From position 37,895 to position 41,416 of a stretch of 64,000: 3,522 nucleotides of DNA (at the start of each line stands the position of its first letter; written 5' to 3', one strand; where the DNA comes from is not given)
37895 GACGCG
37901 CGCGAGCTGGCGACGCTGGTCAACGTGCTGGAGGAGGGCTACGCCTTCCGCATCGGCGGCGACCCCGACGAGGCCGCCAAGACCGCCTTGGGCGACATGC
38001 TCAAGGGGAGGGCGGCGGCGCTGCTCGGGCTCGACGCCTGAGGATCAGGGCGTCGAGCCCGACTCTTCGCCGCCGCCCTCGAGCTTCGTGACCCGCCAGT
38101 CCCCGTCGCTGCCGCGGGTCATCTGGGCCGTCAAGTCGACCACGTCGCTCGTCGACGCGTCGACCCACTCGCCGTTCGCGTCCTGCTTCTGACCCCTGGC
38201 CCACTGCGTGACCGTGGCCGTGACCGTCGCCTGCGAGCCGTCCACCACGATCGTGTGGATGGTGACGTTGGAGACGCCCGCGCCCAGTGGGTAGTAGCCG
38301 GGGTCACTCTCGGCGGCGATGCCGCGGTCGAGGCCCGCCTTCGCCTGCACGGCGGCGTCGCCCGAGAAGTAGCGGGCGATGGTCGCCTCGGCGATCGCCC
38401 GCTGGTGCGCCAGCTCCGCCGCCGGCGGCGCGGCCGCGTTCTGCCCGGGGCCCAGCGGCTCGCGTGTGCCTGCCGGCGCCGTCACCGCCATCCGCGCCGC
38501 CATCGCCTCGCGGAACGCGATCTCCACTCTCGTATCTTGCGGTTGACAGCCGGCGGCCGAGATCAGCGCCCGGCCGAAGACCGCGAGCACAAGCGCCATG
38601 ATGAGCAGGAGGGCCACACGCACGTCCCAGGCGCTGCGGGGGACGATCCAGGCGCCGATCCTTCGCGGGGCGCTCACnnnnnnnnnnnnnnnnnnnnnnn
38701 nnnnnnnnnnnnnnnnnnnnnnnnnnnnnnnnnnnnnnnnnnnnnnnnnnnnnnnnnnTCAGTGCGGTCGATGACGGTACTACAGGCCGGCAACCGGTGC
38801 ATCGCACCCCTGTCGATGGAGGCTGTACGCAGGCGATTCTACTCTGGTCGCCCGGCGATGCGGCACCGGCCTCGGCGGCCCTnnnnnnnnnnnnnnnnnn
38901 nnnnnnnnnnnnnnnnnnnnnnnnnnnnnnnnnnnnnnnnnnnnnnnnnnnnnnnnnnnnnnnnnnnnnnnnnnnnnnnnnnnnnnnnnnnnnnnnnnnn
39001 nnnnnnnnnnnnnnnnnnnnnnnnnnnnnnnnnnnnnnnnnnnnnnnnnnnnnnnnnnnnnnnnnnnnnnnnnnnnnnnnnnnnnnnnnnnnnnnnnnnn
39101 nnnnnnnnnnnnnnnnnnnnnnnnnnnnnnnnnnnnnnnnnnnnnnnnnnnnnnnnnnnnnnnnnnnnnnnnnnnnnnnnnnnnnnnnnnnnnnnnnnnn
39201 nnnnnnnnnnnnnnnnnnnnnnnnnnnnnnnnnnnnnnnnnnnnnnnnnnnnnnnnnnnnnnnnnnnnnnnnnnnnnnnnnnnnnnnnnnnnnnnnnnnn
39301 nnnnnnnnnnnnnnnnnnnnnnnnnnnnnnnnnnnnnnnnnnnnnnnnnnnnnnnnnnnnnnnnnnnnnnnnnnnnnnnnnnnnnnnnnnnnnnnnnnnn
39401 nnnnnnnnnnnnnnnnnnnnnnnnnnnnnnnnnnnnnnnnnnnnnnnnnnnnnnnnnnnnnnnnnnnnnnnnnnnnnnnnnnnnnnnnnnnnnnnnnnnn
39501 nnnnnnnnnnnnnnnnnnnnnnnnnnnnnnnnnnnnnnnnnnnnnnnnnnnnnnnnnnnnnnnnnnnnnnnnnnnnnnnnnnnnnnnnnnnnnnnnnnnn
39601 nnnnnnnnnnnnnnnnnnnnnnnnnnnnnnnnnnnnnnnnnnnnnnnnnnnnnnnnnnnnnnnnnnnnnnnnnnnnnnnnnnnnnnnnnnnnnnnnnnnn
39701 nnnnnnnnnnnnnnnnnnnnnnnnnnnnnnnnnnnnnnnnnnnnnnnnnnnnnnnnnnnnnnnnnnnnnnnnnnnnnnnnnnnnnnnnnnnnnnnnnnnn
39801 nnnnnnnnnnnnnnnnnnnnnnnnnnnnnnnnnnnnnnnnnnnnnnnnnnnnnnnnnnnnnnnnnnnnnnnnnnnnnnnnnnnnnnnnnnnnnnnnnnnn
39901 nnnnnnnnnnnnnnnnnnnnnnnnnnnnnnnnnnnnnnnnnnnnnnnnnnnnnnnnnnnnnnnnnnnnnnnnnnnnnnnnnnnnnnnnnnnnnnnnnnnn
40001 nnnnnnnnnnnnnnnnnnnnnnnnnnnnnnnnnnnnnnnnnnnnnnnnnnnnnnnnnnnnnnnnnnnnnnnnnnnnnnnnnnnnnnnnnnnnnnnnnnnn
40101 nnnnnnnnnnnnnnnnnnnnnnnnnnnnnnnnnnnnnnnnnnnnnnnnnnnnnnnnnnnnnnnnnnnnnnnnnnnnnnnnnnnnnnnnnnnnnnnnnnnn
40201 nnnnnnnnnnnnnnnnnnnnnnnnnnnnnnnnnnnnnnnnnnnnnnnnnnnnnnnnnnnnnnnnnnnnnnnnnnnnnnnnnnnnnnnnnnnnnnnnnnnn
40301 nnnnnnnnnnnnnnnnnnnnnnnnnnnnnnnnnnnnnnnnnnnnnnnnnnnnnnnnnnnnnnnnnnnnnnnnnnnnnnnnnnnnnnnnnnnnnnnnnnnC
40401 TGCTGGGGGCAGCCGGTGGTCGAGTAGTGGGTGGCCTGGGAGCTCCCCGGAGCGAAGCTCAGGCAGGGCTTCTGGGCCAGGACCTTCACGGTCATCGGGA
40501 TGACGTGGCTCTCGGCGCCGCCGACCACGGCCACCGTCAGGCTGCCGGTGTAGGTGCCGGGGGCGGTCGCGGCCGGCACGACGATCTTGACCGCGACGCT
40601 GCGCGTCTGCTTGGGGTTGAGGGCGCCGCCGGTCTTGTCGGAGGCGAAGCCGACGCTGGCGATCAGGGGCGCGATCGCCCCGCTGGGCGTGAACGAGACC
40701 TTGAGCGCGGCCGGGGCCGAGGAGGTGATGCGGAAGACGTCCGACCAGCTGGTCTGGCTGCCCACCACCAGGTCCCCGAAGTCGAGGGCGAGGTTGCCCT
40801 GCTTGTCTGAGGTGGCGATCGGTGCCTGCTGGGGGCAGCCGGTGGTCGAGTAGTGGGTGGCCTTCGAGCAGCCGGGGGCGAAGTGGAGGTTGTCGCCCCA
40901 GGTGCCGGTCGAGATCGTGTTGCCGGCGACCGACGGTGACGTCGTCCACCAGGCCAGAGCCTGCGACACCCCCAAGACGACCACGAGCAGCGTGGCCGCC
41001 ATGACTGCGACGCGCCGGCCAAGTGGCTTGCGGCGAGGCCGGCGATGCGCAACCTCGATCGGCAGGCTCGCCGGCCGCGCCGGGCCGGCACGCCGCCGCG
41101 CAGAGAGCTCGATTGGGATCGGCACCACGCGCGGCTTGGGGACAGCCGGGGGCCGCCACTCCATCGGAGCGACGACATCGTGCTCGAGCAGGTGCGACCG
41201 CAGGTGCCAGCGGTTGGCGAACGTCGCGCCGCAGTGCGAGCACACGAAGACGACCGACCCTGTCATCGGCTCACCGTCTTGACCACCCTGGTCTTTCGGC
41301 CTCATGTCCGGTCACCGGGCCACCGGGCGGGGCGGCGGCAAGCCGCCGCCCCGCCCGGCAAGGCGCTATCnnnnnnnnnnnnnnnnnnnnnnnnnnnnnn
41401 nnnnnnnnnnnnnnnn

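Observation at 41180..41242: Textbook eukaryote-type C2H2 zinc finger at the cytoplasmic N-terminus of a bacterial surface repeat protein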

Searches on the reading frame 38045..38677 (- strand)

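Call 11: search_protein_families(library=ncbifam, proteins=[window:38048-38677:-], max_evalue=1)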
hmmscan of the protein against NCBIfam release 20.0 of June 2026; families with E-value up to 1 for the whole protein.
seq(210 aa): 1 family
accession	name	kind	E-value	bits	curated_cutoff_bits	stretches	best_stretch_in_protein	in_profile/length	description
NF051431.1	Rv0361_Cterm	subfamily_domain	0.28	11.4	37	1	139-196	96-138/140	Rv0361 family membrane protein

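Call 72: search_protein_families(library=pfam, proteins=[window:38045-38677:-], max_evalue=0.01)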
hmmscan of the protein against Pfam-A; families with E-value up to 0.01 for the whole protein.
window:38045-38677:- (210 aa): 0 families

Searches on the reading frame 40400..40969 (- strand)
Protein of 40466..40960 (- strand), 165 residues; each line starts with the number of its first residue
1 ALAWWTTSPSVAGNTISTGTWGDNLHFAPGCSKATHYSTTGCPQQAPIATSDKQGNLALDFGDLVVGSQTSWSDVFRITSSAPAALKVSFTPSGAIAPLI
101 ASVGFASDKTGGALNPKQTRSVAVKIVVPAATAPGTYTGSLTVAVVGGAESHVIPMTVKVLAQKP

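Call 46: search_solved_structures(query=window:40466-40960:-, max_evalue=10, show_alignments=2)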
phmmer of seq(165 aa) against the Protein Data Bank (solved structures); distinct sequences matched with E-value up to 10: 1.
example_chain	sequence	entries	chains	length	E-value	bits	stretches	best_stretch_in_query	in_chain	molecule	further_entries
4v17_A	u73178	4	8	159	0.098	16.1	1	99-134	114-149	CARBOHYDRATE BINDING MODULE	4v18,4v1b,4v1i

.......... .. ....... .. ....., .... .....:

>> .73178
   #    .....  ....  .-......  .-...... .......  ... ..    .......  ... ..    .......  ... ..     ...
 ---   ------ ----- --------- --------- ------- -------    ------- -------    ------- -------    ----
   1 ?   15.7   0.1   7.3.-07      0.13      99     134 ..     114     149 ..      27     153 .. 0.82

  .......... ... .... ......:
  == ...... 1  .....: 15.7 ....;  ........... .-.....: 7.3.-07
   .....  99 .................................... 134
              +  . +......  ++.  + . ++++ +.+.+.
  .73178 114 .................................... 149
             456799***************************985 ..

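Call 61: predict_structure(alignment_id=A5)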
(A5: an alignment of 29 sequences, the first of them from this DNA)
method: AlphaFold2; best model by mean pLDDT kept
length: 190 residues; sequences in the alignment: 29
mean_pLDDT: 86.0   pTM: 0.75
mean pLDDT of the five models: 86.0, 85.5, 85.1, 84.9, 84.3
residues with pLDDT >= 90: 137; 70-90: 11; 50-70: 23; < 50: 19
segments of 3 or more residues with pLDDT < 50: 9-19, 186-189
pLDDT, mean of each block of 10 residues (from residue 1): 50 45 75 98 95 95 98 98 97 98 97 91 98 98 98 97 94 62 49
secondary structure, 60 per line:
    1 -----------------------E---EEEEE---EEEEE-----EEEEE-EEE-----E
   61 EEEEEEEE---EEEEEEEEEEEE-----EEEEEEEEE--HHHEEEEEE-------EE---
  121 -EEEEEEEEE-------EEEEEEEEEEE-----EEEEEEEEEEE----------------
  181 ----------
elements in order: E28-32 E36-40 E46-50 E52-54 E60-68 E72-83 E89-97 E103-108 E122-130 E138-148 E154-164

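Call 64: fold_search(model_id=the predicted structure, library=pdb)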
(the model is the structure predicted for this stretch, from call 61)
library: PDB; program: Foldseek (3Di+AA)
matches with E <= 10: 1654; with E <= 0.001: 56
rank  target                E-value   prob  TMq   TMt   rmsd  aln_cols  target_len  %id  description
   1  8k2g_A                8.5e-07  1.00  0.34  0.14  10.0       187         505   13  Crystal structure of Group 1 Oligosaccharide-releasing beta-N-acetylgalactosaminidase NgaCa from Cohnella abietis, apo (released 2024-04-24)
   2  8k2f                  1.0e-06  1.00  0.34  0.15   9.9       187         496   13  Crystal structure of Group 1 oligosaccharide-releasing beta-N-acetylgalactosaminidase NgaCa from Cohnella abietis, apo 1 (released 2024-04-24)
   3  5fqg_A                1.9e-06  1.00  0.42  0.15   9.8       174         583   14  The details of glycolipid glycan hydrolysis by the structural analysis of a family 123 glycoside hydrolase from Clostr (released 2016-03-30)
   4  5fqe_A                5.4e-06  1.00  0.44  0.16   9.4       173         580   14  The details of glycolipid glycan hydrolysis by the structural analysis of a family 123 glycoside hydrolase from Clostr (released 2016-03-30)
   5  2e6j_MODEL_1_A        7.2e-06  1.00  0.43  0.69   2.8       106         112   15  Solution structure of the C-terminal PapD-like domain from human HYDIN protein (released 2007-07-03)
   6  5l7v_B                7.2e-06  1.00  0.39  0.15   9.4       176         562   16  Crystal Structure of BvGH123 with bond transition state analog Galthiazoline. (released 2017-03-22)
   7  5fr0                  8.1e-06  1.00  0.40  0.15   9.6       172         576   15  The details of glycolipid glycan hydrolysis by the structural analysis of a family 123 glycoside hydrolase from Clostrid (released 2016-03-30)
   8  5fqe_B                8.5e-06  1.00  0.46  0.16   9.3       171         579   13  The details of glycolipid glycan hydrolysis by the structural analysis of a family 123 glycoside hydrolase from Clostr (released 2016-03-30)
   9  8k2j                  9.0e-06  1.00  0.44  0.17   7.3       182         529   16  Crystal structure of Group 3 Oligosaccharide/Monosaccharide-releasing beta-N-acetylgalactosaminidase NgaDssm, apo form (released 2024-04-24)
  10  8p4l_A                1.1e-05  1.00  0.43  0.16  10.7       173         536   16  Beta-N-acetylgalactosaminidase from Niabella aurantiaca (released 2024-01-17)
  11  5l7u_A                1.3e-05  1.00  0.40  0.15   9.4       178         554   14  Crystal structure of BvGH123 with bound GalNAc (released 2017-03-22)
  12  5l7r_A                1.3e-05  1.00  0.40  0.15   9.0       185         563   14  Crystal structure of BvGH123 (released 2017-03-22)
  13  5fqf_A                1.3e-05  1.00  0.44  0.16   9.4       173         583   14  The details of glycolipid glycan hydrolysis by the structural analysis of a family 123 glycoside hydrolase from Clostr (released 2016-03-30)
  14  2ber                  1.4e-05  1.00  0.37  0.13   3.3       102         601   22  Y370G Active Site Mutant of the Sialidase from Micromonospora viridifaciens in complex with beta-Neu5Ac (sialic acid). (released 2005-04-04)
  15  5fqh_A                1.4e-05  1.00  0.44  0.16   9.3       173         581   14  The details of glycolipid glycan hydrolysis by the structural analysis of a family 123 glycoside hydrolase from Clostr (released 2016-03-30)
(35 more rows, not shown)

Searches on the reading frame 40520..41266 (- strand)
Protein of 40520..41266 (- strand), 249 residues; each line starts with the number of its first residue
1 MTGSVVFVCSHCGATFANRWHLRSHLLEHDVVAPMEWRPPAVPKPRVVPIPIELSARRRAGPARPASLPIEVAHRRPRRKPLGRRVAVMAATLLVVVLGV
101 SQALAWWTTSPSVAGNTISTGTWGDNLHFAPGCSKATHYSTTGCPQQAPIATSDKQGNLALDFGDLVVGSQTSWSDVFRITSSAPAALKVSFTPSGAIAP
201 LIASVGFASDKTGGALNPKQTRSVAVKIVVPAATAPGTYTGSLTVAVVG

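Call 35: find_related_loci(query=A4, collection=genome_contigs, flank=10000)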
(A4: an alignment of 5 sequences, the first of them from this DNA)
Query A4 (249 aa) in genome_contigs; peptide patterns used: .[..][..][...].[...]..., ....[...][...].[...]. (x = any residue, [..] = any of these).
46 stretches matched a pattern; 4 encode a relative of the query (tblastn E <= 1e-3); 3 distinct loci.
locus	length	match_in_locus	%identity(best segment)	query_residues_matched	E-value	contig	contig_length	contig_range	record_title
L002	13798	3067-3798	60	5-249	8e-86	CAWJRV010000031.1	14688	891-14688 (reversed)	MAG: uncultured Actinomycetes bacterium isolate MFD01476.bin.4.90 genome assembly, contig: contig_38089, whole genome sh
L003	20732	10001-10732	62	5-249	2e-89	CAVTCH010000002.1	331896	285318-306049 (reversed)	MAG: uncultured Actinomycetes bacterium isolate MFD01188.bin.1.141 genome assembly, contig: contig_13707, whole genome s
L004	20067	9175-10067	60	8-249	8e-78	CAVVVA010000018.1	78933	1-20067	MAG: uncultured Actinomycetes bacterium isolate MFD03726.bin.2.9 genome assembly, contig: contig_80829, whole genome sho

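Call 41: find_homologous_proteins(query=A3, max_evalue=0.001)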
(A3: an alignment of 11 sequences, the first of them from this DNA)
Query A3 (11 sequences) (249 aa, profile of the alignment): 9 proteins with E <= 0.001 among 8000 candidates.
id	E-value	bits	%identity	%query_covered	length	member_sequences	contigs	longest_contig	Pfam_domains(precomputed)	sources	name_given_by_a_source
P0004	6.6e-115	401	64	98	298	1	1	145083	PF13894.13,PF00096.33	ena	-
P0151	2.7e-110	386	65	99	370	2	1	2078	PF13894.13,PF00096.33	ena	-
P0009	7.5e-87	309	96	49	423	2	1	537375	PF22680.3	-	-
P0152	3.2e-84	301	69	53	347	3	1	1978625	PF22680.3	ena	-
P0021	6.2e-66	241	46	65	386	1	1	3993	-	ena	-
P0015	3.7e-64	235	51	67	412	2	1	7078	-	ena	-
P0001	6.3e-59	218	60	62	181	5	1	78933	-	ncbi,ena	-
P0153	5.8e-54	201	71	49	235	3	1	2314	-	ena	-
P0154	3.5e-37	146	73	30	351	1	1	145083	-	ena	-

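Call 44: search_protein_families(library=pfam, proteins=[L002:2155-2817:+, L003:9193-9747:+], max_evalue=0.01)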
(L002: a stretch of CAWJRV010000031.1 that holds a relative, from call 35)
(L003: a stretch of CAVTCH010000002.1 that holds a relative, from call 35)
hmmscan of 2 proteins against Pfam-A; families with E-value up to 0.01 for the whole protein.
L002:2155-2817:+ (220 aa): 0 families

L003:9193-9747:+ (184 aa): 1 family
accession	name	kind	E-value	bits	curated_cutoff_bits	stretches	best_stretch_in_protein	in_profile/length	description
PF00902.23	TatC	-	0.0048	17.2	25.1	1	8-60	91-143/208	Sec-independent protein translocase protein (TatC)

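Call 66: find_related_loci(query=A4, collection=metagenome_contigs, flank=8000)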
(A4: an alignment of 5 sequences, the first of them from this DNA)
Query A4 (249 aa) in metagenome_contigs; peptide patterns used: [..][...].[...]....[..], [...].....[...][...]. (x = any residue, [..] = any of these).
125 stretches matched a pattern; 5 encode a relative of the query (tblastn E <= 1e-3); 5 distinct loci.
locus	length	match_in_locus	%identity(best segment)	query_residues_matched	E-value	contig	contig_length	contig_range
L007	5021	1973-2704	62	5-249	1e-90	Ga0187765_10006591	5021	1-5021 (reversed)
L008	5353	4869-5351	59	4-165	8e-54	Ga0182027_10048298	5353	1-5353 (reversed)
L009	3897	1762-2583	41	4-249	1e-49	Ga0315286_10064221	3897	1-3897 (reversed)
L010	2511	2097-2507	61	5-141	9e-47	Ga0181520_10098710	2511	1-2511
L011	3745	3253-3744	33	4-138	1e-15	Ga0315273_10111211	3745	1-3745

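Call 72: search_protein_families(library=pfam, proteins=[L002:953-1573:+, L003:6452-7252:+, L003:15246-16661:+], max_evalue=0.01)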
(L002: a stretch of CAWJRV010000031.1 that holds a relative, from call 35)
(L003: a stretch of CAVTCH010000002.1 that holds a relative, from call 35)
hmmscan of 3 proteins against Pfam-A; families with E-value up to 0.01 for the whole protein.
L002:953-1573:+ (206 aa): 1 family
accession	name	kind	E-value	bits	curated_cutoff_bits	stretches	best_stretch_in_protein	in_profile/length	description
PF07099.16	DUF1361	-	1.4e-41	142.6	25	1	23-190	1-167/169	Protein of unknown function (DUF1361)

L003:6452-7252:+ (266 aa): 1 family
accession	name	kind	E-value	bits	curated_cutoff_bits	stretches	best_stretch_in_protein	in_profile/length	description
PF07099.16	DUF1361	-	1.2e-40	139.6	25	1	83-248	1-165/169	Protein of unknown function (DUF1361)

L003:15246-16661:+ (471 aa): 1 family
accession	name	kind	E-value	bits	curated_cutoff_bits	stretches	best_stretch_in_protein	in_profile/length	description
PF06739.17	SBBP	-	9.7e-07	29.1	20.5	0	223-243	9-29/38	Beta-propeller repeat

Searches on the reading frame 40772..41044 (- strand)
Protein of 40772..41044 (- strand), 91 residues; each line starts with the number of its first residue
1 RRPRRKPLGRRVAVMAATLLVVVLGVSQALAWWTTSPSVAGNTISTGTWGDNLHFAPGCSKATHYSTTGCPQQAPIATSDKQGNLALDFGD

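Call 86: search_protein_families(library=ncbifam, proteins=[window:40772-41044:-], max_evalue=10)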
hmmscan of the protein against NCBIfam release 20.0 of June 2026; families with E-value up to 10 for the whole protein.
seq(91 aa): 2 families
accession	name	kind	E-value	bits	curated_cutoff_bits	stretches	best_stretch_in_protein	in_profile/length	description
NF038083.1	CU044_5270_fam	subfamily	0.6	9.9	100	1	2-39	21-58/284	CU044_5270 family protein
TIGR04088.1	cognate_SipW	domain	1.2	9.4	19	1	15-49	1-34/34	SipW-dependent-type signal peptide-containing protein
